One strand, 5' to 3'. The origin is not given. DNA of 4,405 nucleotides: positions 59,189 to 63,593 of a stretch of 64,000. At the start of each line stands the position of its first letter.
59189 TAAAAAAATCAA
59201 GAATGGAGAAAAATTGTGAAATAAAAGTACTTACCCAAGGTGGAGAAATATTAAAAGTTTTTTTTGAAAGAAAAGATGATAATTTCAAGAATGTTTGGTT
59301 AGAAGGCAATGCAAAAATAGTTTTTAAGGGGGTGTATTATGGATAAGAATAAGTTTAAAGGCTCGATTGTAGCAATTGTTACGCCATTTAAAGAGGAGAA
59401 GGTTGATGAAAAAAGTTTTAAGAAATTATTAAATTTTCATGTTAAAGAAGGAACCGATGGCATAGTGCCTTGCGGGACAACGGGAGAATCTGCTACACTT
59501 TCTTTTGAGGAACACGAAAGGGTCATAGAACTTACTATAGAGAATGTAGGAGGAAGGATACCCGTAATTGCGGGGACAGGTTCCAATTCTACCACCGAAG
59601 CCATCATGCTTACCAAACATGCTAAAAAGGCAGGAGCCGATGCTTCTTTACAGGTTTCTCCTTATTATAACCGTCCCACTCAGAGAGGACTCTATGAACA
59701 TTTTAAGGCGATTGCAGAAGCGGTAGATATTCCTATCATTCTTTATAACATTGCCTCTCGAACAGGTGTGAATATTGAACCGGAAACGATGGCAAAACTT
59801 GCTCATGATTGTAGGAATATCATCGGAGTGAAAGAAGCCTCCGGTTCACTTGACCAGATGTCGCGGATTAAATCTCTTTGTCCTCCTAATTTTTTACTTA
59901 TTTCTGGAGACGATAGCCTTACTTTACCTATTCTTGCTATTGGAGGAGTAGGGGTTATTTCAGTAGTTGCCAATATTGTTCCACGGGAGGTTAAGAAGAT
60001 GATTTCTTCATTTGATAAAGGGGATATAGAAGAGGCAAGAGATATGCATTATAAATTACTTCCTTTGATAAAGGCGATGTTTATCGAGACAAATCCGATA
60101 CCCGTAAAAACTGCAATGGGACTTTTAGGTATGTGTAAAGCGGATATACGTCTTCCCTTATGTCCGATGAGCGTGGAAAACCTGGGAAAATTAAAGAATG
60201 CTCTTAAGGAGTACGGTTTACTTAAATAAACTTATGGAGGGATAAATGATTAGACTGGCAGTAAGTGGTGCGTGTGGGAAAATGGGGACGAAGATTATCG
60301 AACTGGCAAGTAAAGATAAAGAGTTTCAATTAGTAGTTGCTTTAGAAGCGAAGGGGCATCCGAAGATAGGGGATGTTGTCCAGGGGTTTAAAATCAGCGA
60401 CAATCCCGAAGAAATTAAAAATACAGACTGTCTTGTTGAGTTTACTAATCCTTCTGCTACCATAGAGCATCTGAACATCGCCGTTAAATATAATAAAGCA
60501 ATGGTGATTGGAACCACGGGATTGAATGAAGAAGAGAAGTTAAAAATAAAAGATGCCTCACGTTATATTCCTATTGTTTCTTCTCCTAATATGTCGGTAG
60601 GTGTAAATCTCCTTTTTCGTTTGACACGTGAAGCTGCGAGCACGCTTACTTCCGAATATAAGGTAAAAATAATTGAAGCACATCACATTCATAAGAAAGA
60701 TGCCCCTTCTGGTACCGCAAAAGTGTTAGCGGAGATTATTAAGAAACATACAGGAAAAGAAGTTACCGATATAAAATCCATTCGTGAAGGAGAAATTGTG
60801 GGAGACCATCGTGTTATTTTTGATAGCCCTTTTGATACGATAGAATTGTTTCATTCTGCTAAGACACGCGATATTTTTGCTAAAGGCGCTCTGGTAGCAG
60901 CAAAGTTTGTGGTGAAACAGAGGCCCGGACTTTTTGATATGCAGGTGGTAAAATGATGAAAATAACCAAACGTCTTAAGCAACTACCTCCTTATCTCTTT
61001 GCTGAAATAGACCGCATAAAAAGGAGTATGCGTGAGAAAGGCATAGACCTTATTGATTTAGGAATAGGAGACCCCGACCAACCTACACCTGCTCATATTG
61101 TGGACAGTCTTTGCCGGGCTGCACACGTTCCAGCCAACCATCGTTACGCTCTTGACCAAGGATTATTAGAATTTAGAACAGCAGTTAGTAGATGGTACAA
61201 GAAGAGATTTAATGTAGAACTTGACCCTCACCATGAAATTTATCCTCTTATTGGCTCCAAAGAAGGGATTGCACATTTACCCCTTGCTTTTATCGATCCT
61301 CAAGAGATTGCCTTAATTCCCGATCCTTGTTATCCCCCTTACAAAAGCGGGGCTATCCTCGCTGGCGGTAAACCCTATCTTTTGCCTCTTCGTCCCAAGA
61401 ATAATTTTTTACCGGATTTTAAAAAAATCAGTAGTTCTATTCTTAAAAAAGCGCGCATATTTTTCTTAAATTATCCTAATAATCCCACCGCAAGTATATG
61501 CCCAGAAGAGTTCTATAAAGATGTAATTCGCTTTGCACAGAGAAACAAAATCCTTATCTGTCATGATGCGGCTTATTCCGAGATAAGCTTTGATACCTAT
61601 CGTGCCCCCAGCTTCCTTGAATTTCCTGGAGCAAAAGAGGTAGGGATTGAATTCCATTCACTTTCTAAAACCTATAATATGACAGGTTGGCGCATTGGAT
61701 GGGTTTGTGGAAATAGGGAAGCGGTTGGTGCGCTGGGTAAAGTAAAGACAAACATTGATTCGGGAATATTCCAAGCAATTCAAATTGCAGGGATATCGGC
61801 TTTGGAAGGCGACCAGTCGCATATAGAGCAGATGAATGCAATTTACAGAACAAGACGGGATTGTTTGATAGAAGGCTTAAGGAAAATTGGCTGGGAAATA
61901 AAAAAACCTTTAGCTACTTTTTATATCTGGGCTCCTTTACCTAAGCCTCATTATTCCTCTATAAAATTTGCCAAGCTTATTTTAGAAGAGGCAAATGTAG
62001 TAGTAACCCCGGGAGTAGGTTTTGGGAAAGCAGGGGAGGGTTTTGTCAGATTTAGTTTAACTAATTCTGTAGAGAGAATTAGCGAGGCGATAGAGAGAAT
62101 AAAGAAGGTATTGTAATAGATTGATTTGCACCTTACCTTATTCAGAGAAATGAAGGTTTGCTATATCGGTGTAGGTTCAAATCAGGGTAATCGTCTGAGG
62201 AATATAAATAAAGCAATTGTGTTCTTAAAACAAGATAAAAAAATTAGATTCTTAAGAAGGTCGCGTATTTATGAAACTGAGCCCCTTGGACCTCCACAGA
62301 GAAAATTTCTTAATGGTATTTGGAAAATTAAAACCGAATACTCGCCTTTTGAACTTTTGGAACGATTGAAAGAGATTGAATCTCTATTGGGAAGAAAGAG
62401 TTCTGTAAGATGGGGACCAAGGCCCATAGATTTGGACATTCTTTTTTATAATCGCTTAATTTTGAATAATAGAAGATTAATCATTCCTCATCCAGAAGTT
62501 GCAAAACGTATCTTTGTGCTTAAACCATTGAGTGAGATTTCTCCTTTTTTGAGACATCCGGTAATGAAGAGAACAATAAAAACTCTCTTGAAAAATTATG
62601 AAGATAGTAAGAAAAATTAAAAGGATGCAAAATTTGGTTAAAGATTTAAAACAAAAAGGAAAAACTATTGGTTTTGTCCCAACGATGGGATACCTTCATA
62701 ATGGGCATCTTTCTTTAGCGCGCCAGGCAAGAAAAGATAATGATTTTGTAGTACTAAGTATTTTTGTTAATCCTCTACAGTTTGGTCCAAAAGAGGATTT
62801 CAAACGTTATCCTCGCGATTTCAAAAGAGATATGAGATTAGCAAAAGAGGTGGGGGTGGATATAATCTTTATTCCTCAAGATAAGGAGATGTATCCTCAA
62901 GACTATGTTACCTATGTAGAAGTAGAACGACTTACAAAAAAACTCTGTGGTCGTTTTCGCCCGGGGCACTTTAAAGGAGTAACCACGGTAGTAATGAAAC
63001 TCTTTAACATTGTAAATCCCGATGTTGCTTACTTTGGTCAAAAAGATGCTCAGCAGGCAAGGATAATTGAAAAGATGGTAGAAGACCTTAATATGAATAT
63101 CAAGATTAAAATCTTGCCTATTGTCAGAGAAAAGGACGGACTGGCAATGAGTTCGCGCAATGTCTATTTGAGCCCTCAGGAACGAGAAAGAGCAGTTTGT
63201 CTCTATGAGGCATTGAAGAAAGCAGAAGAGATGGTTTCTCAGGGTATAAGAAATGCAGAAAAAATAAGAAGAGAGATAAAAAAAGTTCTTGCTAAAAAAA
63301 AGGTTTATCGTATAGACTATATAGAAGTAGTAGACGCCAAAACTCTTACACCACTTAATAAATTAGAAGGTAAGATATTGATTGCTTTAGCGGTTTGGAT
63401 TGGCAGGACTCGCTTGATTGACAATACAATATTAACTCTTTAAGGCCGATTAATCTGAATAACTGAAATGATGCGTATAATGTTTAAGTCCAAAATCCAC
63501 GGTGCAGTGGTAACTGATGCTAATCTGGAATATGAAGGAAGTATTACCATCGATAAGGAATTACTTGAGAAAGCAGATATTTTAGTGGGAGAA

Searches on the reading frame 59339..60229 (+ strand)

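Call 67: search_protein_families(library=pfam, proteins=[window:59339-60229:+], max_evalue=0.001)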
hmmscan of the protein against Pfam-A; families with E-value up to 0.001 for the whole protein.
window:59339-60229:+ (296 aa): 1 family
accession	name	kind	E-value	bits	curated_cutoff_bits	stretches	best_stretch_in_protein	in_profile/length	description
PF00701.28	DHDPS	-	3.8e-104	347.9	22.1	1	5-291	1-288/289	Dihydrodipicolinate synthetase family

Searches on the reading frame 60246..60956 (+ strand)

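Call 67: search_protein_families(library=pfam, proteins=[window:60246-60956:+], max_evalue=0.001)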
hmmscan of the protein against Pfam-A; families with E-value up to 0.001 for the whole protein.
window:60246-60956:+ (236 aa): 2 families
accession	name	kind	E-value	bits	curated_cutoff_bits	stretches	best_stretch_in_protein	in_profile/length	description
PF05173.19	DapB_C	-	2.9e-38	131.1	27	1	119-234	1-119/121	Dihydrodipicolinate reductase, C-terminus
PF01113.26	DapB_N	-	2.7e-31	108.7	25.6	1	2-116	1-124/124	Dihydrodipicolinate reductase, N-terminus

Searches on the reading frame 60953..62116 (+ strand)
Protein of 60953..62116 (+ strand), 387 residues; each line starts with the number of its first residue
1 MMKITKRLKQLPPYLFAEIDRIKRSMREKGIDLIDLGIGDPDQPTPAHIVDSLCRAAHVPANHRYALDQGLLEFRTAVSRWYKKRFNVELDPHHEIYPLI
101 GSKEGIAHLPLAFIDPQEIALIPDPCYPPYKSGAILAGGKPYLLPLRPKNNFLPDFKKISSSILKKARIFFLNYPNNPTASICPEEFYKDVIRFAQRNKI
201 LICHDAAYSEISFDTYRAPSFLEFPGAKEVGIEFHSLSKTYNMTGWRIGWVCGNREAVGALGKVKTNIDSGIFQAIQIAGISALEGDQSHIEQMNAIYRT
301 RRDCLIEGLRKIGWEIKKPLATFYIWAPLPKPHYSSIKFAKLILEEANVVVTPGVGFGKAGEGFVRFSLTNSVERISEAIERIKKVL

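Call 67: search_protein_families(library=pfam, proteins=[window:60953-62116:+], max_evalue=0.001)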
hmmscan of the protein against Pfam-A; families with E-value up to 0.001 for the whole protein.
window:60953-62116:+ (387 aa): 1 family
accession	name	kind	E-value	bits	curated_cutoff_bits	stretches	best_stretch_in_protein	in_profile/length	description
PF00155.27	Aminotran_1_2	-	5.5e-61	207.2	19.7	1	32-383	2-361/361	Aminotransferase class I and II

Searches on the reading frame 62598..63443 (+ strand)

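Call 67: search_protein_families(library=pfam, proteins=[window:62598-63443:+], max_evalue=0.001)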
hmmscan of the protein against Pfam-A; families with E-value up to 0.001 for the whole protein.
window:62598-63443:+ (281 aa): 1 family
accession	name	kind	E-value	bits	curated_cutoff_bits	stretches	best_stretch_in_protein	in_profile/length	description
PF02569.21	Pantoate_ligase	-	1.5e-115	385.4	20.7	1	2-277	1-267/268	Pantoate-beta-alanine ligase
